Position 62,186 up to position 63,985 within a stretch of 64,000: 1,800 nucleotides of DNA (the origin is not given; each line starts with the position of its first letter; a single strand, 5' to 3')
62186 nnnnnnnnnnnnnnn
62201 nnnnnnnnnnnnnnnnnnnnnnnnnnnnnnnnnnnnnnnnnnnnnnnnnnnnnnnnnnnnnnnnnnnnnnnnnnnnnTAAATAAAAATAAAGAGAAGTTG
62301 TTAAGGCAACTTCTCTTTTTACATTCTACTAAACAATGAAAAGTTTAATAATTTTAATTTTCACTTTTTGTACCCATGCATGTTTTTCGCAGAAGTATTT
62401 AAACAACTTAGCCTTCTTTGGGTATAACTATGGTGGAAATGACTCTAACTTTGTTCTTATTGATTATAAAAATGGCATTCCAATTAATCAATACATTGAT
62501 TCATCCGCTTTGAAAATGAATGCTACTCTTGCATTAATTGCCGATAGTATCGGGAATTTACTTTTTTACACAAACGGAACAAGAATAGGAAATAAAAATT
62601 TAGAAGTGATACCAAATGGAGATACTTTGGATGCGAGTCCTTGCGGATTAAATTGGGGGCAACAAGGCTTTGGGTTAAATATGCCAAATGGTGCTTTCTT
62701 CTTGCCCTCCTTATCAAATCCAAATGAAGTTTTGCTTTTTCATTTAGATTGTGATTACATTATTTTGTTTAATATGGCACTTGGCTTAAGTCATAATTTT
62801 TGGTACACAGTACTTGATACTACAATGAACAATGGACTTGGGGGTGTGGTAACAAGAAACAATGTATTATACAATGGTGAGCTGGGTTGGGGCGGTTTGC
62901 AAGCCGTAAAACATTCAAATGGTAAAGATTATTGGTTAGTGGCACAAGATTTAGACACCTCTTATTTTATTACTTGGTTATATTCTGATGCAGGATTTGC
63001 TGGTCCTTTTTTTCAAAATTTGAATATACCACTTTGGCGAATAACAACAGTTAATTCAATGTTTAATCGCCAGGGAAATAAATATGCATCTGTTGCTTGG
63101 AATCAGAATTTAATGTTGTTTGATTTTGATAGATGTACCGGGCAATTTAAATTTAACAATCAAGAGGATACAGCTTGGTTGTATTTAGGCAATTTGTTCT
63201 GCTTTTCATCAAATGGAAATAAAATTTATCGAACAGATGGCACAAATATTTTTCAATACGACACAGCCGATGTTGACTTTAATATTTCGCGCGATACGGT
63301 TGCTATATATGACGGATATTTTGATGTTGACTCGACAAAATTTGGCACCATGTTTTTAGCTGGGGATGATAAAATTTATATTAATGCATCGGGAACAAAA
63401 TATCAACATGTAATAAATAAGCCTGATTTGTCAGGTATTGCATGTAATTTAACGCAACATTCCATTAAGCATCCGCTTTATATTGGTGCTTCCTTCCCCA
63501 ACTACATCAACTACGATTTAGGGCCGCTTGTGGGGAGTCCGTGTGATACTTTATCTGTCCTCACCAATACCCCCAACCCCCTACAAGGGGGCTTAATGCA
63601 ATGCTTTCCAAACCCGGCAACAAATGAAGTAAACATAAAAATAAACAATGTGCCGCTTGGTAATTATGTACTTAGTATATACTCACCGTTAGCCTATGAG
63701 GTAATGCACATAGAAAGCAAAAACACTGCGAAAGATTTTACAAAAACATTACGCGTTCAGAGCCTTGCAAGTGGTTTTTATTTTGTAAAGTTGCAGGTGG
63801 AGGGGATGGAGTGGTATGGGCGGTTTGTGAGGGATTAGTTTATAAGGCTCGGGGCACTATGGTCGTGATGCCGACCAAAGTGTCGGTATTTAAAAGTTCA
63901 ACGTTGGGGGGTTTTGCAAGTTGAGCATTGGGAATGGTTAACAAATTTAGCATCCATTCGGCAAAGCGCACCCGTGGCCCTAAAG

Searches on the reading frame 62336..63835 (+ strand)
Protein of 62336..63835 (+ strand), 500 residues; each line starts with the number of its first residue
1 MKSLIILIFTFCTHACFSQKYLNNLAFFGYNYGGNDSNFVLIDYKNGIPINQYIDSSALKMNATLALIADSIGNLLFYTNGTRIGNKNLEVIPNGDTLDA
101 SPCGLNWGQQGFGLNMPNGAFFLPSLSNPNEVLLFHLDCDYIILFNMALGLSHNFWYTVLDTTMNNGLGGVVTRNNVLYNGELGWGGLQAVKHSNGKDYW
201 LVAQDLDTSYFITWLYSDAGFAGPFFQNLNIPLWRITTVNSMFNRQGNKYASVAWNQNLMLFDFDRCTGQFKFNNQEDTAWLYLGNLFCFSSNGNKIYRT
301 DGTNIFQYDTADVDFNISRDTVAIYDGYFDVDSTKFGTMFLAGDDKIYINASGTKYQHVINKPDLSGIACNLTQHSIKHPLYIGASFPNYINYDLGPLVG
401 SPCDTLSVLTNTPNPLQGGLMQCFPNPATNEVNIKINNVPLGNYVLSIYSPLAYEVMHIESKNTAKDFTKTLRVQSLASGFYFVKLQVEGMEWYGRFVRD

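Call 6: search_protein_families(library=pfam, proteins=[window:62336-63835:+], max_evalue=0.01)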
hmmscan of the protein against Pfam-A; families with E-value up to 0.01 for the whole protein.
window:62336-63835:+ (500 aa): 2 families
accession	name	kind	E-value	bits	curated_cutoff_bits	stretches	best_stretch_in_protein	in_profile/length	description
PF18962.6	Por_Secre_tail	-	4.4e-10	40.2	27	1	424-490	2-66/75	Secretion system C-terminal sorting domain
PF11589.14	DUF3244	-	0.0089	16.4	25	0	422-452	57-87/96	Domain of unknown function (DUF3244)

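Call 65: search_protein_families(library=ncbifam, proteins=[window:62336-63835:+], max_evalue=0.01)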
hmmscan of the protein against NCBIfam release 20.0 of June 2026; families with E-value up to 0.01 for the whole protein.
window:62336-63835:+ (500 aa): 2 families
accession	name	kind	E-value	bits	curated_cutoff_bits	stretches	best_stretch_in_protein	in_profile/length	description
TIGR04183.1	Por_Secre_tail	domain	1.2e-06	28.4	23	1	424-490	2-62/72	T9SS type A sorting domain-containing protein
NF038113.1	T9SSA_dep_M36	equivalog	3.5e-05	22.2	885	1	420-491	792-860/869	T9SS-dependent M36 family metallopeptidase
